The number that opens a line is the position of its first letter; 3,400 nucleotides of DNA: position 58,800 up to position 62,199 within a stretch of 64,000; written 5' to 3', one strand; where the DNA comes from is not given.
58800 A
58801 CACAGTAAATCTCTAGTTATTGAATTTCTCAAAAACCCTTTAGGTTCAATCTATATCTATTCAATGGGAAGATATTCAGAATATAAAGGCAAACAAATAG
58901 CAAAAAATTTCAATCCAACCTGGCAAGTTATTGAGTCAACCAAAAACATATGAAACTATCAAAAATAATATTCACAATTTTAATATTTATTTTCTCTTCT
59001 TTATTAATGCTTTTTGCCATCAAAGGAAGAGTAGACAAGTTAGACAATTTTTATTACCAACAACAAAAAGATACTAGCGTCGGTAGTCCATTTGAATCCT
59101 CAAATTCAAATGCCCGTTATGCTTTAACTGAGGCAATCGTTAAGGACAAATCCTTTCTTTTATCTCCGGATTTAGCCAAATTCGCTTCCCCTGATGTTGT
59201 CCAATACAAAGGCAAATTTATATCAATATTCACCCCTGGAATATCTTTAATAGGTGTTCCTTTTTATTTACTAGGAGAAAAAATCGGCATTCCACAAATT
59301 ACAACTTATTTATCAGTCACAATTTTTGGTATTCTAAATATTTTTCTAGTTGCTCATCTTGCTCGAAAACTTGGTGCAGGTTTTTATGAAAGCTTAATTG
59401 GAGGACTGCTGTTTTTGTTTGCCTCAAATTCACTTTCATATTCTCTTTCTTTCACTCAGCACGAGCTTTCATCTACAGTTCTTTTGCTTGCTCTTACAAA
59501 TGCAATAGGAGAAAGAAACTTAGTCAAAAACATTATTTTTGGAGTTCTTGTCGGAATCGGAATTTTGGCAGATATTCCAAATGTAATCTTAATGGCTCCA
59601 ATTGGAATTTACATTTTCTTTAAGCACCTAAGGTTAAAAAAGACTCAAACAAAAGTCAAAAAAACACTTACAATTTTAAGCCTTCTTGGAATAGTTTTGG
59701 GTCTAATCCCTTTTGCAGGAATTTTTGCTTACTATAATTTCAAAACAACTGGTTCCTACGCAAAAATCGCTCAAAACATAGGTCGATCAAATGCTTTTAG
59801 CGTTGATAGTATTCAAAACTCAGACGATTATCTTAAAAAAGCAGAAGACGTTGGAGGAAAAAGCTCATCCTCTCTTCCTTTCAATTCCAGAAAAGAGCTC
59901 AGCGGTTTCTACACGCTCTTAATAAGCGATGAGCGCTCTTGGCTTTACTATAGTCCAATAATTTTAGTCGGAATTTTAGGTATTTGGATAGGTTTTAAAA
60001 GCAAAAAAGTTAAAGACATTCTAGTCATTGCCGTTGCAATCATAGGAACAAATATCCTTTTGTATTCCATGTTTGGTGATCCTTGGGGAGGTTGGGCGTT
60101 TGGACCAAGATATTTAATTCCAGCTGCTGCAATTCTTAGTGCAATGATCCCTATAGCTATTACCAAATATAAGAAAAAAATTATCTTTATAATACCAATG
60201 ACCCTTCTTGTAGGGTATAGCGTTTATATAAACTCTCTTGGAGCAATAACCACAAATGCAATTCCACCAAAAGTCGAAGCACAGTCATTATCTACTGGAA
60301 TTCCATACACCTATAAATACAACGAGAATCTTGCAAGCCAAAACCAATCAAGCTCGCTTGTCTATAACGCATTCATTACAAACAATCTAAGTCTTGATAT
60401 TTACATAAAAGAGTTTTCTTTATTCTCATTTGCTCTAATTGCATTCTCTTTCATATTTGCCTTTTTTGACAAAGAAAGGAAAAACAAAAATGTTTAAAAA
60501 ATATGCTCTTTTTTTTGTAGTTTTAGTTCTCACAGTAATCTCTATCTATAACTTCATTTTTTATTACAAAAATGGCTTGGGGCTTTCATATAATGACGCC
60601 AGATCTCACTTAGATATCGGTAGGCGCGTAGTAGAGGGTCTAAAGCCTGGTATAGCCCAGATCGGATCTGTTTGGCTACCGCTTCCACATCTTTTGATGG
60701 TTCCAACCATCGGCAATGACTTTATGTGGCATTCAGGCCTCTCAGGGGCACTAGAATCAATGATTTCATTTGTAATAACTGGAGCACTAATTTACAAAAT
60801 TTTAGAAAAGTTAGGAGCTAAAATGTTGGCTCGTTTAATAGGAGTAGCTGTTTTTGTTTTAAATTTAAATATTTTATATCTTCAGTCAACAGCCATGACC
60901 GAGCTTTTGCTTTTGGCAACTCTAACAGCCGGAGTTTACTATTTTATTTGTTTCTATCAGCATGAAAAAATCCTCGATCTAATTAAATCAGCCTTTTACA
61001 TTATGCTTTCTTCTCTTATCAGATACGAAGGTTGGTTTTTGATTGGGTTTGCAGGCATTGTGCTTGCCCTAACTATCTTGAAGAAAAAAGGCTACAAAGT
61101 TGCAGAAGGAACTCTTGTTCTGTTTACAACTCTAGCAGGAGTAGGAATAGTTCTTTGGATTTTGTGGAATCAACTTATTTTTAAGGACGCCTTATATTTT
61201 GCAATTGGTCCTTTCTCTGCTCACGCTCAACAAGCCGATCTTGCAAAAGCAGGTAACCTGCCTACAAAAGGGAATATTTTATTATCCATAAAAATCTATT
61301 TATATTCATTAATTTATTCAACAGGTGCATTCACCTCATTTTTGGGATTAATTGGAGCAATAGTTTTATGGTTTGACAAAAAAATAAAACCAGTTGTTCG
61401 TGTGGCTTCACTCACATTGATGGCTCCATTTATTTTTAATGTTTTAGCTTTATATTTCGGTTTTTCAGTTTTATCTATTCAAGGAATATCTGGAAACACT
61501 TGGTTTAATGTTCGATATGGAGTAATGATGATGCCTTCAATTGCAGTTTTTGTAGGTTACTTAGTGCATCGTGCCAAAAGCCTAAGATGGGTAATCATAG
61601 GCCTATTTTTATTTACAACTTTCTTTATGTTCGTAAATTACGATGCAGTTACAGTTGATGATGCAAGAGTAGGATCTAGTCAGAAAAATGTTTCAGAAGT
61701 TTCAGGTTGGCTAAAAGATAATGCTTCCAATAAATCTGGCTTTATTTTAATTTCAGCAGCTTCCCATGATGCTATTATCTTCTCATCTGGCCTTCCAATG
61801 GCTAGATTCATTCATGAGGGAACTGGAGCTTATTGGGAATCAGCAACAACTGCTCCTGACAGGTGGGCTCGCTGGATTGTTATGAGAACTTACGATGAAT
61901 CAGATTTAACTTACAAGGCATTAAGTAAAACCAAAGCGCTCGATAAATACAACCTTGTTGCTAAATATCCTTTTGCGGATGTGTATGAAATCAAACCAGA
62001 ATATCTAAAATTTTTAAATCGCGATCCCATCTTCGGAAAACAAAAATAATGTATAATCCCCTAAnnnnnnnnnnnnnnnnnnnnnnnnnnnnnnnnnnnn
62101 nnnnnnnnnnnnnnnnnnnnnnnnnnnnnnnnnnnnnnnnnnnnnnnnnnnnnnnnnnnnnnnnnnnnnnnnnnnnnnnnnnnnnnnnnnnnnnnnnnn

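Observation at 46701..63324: A 16-kb co-directional glycan operon behind one strong promoter, immediately downstream of an orphan receiver-only response regulator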

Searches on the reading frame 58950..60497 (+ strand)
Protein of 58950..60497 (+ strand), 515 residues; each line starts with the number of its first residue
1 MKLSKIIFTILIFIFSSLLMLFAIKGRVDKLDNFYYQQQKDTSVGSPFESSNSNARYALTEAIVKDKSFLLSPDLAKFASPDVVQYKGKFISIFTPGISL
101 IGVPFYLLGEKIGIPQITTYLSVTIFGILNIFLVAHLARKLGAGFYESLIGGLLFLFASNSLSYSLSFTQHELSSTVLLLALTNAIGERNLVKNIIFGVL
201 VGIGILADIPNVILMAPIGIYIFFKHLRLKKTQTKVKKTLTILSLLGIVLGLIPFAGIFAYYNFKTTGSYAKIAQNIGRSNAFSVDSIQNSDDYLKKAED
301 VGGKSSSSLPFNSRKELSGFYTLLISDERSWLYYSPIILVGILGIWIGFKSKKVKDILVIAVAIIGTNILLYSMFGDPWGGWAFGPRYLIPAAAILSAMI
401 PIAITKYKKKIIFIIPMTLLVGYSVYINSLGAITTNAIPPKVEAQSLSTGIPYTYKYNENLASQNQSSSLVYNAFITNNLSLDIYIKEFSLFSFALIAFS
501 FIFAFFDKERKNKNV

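Call 5: search_protein_families(library=pfam, proteins=[window:58950-60497:+], max_evalue=0.01)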
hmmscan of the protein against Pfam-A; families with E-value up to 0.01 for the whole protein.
window:58950-60497:+ (515 aa): 1 family
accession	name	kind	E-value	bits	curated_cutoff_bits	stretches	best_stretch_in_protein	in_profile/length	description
PF13231.12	PMT_2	-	0.00041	21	26.1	1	118-247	23-153/160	Dolichyl-phosphate-mannose-protein mannosyltransferase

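Call 19: search_protein_families(library=ncbifam, proteins=[window:58950-60494:+], max_evalue=0.01)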
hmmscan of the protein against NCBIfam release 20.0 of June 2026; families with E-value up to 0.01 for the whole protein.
window:58950-60494:+ (515 aa): 1 family
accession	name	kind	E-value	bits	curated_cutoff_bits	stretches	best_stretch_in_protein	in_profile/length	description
NF047440.1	LA3751_2_3_fam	subfamily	4.1e-11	42.4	200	2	314-434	264-388/460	LA_3751/LA_3752 family putative glycosyltransferase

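Call 39: search_solved_structures(query=window:58950-60494:+, max_evalue=10)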
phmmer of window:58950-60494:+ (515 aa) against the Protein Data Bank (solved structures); distinct sequences matched with E-value up to 10: 0.

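Call 61: search_solved_structures(query=A5, max_evalue=10)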
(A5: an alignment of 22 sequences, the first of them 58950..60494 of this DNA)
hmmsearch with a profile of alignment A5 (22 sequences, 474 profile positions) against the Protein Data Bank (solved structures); distinct sequences matched with E-value up to 10: 0.

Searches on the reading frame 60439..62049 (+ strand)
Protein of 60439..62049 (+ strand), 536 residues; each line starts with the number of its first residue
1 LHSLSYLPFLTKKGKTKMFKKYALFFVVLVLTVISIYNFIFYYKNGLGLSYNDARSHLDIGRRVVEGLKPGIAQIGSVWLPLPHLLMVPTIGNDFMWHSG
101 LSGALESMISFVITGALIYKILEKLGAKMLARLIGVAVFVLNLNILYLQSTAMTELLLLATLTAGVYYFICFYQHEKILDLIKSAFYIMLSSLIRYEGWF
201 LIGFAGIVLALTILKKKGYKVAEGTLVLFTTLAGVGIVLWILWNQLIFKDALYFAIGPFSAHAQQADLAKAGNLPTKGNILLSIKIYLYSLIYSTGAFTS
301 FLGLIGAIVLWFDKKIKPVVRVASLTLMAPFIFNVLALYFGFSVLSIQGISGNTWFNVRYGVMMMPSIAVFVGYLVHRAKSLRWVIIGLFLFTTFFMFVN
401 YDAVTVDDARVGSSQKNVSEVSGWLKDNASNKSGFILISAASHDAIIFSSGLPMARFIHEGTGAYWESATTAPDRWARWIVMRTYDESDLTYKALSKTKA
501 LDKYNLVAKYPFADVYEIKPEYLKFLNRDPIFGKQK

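Call 5: search_protein_families(library=pfam, proteins=[window:60439-62049:+], max_evalue=0.01)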
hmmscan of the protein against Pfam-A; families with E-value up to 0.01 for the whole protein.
window:60439-62049:+ (536 aa): 0 families

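Call 19: search_protein_families(library=ncbifam, proteins=[window:60490-62046:+], max_evalue=0.01)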
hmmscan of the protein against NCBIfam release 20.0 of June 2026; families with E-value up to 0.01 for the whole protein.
window:60490-62046:+ (519 aa): 1 family
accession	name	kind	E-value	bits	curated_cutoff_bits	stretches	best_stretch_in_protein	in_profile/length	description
NF047440.1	LA3751_2_3_fam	subfamily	0.00052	19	200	1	90-410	105-405/460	LA_3751/LA_3752 family putative glycosyltransferase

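Call 20: search_solved_structures(query=window:60490-62046:+, max_evalue=10)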
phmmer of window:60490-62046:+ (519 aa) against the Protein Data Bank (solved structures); distinct sequences matched with E-value up to 10: 0.

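Call 25: search_solved_structures(query=A1, max_evalue=10, show_alignments=1)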
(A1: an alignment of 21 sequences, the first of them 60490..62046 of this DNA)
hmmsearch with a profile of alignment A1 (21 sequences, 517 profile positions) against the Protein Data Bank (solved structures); distinct sequences matched with E-value up to 10: 5.
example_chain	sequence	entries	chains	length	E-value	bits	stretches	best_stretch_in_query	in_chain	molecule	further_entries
5hi8_A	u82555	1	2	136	0.65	12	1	440-484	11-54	Antenna protein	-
6qml_A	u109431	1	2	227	1.1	11.3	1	387-444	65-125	Ubiquitin carboxyl-terminal hydrolase isozyme L3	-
1uch_A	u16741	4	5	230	1.1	11.3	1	387-444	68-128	UBIQUITIN C-TERMINAL HYDROLASE UCH-L3 | Ubiquitin Carboxyl-terminal esterase L3 | Ubiquitin carboxyl-terminal hydrolase isozyme L3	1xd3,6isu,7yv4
13cv_A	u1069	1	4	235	1.1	11.2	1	387-444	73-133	Ubiquitin carboxyl-terminal hydrolase isozyme L3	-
13cu_A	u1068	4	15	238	1.2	11.2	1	388-444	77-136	Ubiquitin carboxyl-terminal hydrolase isozyme L3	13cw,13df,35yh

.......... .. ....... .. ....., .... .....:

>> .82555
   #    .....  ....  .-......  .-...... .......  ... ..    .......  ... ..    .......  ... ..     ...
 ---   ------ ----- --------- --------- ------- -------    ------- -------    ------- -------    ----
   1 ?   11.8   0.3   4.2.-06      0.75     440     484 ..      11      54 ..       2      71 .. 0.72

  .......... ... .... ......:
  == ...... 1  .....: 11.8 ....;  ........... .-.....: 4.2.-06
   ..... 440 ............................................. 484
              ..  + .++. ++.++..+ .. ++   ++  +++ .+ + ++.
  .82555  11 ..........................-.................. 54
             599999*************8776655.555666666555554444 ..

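Call 27: find_homologous_proteins(query=window:60490-62046:+)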
Query window:60490-62046:+ (519 aa): 2144 proteins with E <= 0.001 among 8000 candidates; the best 120 are listed.
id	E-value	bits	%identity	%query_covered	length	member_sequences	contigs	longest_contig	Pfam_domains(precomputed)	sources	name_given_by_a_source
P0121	0.0e+0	1142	100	100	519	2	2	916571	-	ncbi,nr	ncbi:hypothetical protein HYS03_00780 [Candidatus Woesebacteria bacterium]|nr:hypothetical protein [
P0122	0.0e+0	1013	87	100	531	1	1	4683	-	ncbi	-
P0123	1.7e-248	844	70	100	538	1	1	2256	-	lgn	-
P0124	9.6e-248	841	71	99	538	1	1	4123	-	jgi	jgi:hypothetical protein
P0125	9.8e-247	838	72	99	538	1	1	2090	-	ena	-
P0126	3.2e-246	836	71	99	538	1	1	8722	-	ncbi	-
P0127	9.4e-246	835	72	97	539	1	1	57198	-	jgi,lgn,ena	-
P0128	4.0e-245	833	69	100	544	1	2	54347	-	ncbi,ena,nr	ncbi:hypothetical protein IH980_03585 [Patescibacteria group bacterium]|nr:hypothetical protein [Pat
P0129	6.6e-244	829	73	95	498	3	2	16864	-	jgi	jgi:hypothetical protein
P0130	8.6e-244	828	70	100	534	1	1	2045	-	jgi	-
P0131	2.0e-240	817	69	100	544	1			-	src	-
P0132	5.7e-240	816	69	100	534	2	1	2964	-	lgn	-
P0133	6.2e-240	816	68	100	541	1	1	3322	-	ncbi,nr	ncbi:hypothetical protein KKB40_02915 [Patescibacteria group bacterium]|nr:hypothetical protein [Pat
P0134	1.5e-239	814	69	100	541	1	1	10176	-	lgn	-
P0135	8.0e-239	812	69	100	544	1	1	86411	-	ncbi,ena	-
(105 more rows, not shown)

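Call 40: predict_structure(alignment_id=A3)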
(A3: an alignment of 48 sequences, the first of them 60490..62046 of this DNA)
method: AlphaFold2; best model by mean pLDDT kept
length: 519 residues; sequences in the alignment: 48
mean_pLDDT: 73.1   pTM: 0.73
mean pLDDT of the five models: 73.1, 72.8, 72.3, 70.3, 69.9
residues with pLDDT >= 90: 174; 70-90: 146; 50-70: 87; < 50: 112
segments of 3 or more residues with pLDDT < 50: 31-66, 68-75, 239-248, 250-255, 327-341, 387-399, 424-433, 443-446, 516-519
pLDDT, mean of each block of 10 residues (from residue 1): 79 93 69 41 35 33 40 48 67 93 96 96 82 62 94 94 96 82 92 92 93 91 72 57 43 55 82 80 94 94 92 87 55 33 76 97 94 89 57 37 70 80 44 54 54 79 74 71 89 78 88 56
secondary structure, 60 per line:
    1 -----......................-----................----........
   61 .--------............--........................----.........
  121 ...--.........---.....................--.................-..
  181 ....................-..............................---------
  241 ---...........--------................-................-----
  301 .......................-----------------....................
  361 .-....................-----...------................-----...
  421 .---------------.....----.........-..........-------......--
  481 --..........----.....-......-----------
elements in order: H6-27 H33-48 H53-61 H70-81 H84-107 H112-123 H126-134 H138-158 H161-177 H179-200 H202-231 H244-254 H263-278 H280-295 H301-323 H341-361 H363-382 H397-412 E418-421 H446-454 H456-459 E460-465 H473-478 H483-486 E487-492 E497-501 H503-508
